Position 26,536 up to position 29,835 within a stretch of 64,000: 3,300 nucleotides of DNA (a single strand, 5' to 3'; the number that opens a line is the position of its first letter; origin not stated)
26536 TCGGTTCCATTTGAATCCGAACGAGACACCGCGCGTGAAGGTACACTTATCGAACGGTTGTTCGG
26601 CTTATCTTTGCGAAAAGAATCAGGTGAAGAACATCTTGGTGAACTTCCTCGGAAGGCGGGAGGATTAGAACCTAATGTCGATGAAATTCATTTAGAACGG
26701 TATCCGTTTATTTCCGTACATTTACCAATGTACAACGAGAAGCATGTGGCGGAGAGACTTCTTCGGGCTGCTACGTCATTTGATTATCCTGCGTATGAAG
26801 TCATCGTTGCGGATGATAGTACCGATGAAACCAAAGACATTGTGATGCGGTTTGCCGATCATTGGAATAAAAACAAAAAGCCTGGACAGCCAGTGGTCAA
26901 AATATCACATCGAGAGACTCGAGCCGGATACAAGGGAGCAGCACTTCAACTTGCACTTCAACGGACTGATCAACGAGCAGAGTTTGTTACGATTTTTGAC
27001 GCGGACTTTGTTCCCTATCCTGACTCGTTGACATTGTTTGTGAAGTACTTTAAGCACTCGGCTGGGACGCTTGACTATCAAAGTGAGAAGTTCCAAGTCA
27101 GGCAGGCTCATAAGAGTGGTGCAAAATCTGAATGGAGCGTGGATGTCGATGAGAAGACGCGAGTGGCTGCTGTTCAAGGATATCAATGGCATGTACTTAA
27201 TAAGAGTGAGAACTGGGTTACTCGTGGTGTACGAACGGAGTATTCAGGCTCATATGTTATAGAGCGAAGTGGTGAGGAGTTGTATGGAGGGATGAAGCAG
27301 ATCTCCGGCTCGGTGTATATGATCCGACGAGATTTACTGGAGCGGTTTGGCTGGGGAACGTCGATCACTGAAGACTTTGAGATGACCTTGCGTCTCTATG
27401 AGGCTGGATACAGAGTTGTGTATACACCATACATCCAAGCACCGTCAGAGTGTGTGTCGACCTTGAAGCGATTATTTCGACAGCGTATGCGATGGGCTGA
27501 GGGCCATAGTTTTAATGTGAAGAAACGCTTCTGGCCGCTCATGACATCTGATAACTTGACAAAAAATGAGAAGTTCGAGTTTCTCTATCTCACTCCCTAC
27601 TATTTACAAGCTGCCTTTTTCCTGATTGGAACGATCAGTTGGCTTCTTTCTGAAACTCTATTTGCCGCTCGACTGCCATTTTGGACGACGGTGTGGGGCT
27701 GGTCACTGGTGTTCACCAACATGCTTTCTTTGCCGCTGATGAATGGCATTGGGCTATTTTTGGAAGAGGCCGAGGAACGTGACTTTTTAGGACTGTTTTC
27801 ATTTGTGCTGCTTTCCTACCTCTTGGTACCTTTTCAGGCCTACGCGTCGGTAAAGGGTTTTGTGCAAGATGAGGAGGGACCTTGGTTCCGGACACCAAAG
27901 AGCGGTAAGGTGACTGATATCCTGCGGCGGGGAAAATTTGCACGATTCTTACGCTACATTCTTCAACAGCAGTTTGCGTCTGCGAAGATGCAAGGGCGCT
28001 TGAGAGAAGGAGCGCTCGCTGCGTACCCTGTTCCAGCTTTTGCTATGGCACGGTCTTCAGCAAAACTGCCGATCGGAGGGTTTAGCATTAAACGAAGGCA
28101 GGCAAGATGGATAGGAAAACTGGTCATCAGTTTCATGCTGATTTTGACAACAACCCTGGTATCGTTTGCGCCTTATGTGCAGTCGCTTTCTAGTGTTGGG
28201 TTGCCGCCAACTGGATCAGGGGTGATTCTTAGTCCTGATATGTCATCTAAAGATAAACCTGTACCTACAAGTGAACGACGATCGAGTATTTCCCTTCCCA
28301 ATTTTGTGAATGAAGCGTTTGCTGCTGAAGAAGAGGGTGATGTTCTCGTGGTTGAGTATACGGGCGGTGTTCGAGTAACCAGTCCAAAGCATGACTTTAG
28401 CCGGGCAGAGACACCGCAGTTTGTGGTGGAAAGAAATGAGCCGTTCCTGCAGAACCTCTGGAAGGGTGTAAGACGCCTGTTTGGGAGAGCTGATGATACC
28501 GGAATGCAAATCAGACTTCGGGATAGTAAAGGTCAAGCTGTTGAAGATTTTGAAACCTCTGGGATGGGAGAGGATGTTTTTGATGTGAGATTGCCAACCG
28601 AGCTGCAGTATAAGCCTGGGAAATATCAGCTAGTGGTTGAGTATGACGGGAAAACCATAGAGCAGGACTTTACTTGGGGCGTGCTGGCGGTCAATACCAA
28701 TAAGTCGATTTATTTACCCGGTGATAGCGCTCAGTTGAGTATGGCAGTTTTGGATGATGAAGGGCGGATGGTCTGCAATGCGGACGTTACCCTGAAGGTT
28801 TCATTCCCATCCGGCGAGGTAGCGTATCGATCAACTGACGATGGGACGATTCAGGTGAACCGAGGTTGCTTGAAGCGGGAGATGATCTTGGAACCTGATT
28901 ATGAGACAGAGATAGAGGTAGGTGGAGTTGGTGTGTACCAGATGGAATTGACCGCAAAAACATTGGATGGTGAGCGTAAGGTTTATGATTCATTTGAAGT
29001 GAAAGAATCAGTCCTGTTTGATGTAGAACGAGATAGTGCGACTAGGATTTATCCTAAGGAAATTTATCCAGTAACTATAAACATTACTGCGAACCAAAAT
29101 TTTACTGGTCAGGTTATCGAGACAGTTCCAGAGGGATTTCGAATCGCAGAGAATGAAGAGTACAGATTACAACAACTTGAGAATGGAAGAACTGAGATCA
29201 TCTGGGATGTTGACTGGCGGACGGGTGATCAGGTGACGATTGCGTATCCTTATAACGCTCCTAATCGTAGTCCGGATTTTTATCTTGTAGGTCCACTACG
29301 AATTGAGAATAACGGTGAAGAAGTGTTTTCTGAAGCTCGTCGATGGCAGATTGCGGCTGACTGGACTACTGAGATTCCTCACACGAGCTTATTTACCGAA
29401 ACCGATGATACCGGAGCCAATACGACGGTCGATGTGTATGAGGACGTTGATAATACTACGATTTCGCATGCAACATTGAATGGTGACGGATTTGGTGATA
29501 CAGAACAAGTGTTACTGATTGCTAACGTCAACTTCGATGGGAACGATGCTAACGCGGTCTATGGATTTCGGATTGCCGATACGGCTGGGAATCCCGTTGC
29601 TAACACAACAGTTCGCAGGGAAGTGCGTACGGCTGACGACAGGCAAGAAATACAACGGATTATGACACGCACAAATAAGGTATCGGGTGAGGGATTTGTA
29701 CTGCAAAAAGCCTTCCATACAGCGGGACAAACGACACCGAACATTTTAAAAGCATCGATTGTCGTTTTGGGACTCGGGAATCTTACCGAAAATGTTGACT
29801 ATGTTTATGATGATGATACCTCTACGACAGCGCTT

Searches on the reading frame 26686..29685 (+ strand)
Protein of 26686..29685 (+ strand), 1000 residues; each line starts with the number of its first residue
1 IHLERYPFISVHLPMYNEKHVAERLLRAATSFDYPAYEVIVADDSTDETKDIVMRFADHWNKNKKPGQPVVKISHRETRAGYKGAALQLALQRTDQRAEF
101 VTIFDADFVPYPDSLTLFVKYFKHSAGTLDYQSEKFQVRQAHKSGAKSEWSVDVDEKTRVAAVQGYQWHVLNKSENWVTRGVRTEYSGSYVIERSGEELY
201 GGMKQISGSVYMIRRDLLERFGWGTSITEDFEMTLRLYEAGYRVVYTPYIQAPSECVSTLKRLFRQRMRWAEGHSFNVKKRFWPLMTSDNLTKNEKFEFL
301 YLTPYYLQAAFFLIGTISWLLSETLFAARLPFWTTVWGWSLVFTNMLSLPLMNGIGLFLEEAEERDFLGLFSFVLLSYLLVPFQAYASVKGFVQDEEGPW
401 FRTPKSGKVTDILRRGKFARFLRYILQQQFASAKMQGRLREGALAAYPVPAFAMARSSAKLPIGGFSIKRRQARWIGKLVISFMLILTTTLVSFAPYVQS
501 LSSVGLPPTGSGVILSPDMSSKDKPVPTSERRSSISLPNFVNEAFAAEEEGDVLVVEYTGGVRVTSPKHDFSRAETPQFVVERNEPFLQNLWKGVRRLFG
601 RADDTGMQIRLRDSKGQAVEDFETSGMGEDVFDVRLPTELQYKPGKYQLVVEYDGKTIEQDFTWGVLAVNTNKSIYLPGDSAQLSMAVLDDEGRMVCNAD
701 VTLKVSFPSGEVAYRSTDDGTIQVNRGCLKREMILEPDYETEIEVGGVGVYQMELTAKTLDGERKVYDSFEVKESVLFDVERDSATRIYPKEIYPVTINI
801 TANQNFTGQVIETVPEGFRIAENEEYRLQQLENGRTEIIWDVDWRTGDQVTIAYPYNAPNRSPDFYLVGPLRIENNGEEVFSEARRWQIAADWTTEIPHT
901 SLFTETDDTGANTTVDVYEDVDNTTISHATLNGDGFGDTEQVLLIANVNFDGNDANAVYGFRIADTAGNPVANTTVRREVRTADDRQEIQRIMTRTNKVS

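Call 14: search_protein_families(library=ncbifam, proteins=[window:26686-29685:+], max_evalue=0.01)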
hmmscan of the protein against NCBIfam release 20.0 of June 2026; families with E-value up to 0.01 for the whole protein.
window:26686-29685:+ (1000 aa): 18 families
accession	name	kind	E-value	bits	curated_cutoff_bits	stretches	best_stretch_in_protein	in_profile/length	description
TIGR03937.1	PgaC_IcaA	equivalog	1.5e-23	83.4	422.3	2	155-292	151-288/407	poly-beta-1,6-N-acetyl-D-glucosamine synthase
TIGR03030.1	CelA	equivalog_domain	5.2e-17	61.1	699.1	2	207-273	308-376/714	UDP-forming cellulose synthase catalytic subunit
NF053846.1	glyco_with_XrtP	equivalog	1.8e-12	46.7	520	1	222-319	246-339/440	XrtP-associated glycosyltransferase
NF041865.1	EpsU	equivalog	4.6e-12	45.6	700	1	11-296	43-286/394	exopolysaccharide biosynthesis GT2 family glycosyltransferase EpsU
NF008558.0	PRK11498.1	equivalog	2.1e-10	39.2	992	2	206-274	431-501/872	UDP-forming cellulose synthase catalytic subunit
TIGR03965.1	mycofact_glyco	equivalog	6.4e-08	31.9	280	1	6-123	73-180/467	mycofactocin biosynthesis glycosyltransferase MftF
TIGR04242.1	nodulat_NodC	equivalog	1.8e-07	30.5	550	1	159-274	160-284/395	chitooligosaccharide synthase NodC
TIGR04283.1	glyco_like_mftF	equivalog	2.5e-05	24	182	1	9-67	1-59/221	TIGR04283 family arsenosugar biosynthesis glycosyltransferase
NF047683.1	TeichurnBiosyTuaG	equivalog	3.5e-05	23.6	400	1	6-126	5-115/252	teichuronic acid biosynthesis protein TuaG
TIGR03469.1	HpnB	hypoth_equivalog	3.7e-05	22.9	379.25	1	4-125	41-163/386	hopene-associated glycosyltransferase HpnB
NF050050.1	ProtGlycPglI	equivalog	7.7e-05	22.2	500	1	7-119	2-105/306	GalNAc(5)-diNAcBac-PP-undecaprenol beta-1,3-glucosyltransferase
TIGR04017.1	WcaA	equivalog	0.00011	22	495.75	1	6-122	4-110/279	colanic acid biosynthesis glycosyltransferase WcaA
TIGR03111.1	glyc2_xrt_Gpos1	hypoth_equivalog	0.00012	21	363.95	0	178-283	187-294/439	TIGR03111 family XrtG-associated glycosyltransferase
NF007453.0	PRK10018.1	equivalog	0.00015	21.6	382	1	6-122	5-111/280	colanic acid biosynthesis glycosyltransferase WcaA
NF038302.1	EPS_HpsE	equivalog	0.0003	19.9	300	1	10-120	4-109/307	hormogonium polysaccharide biosynthesis glycosyltransferase HpsE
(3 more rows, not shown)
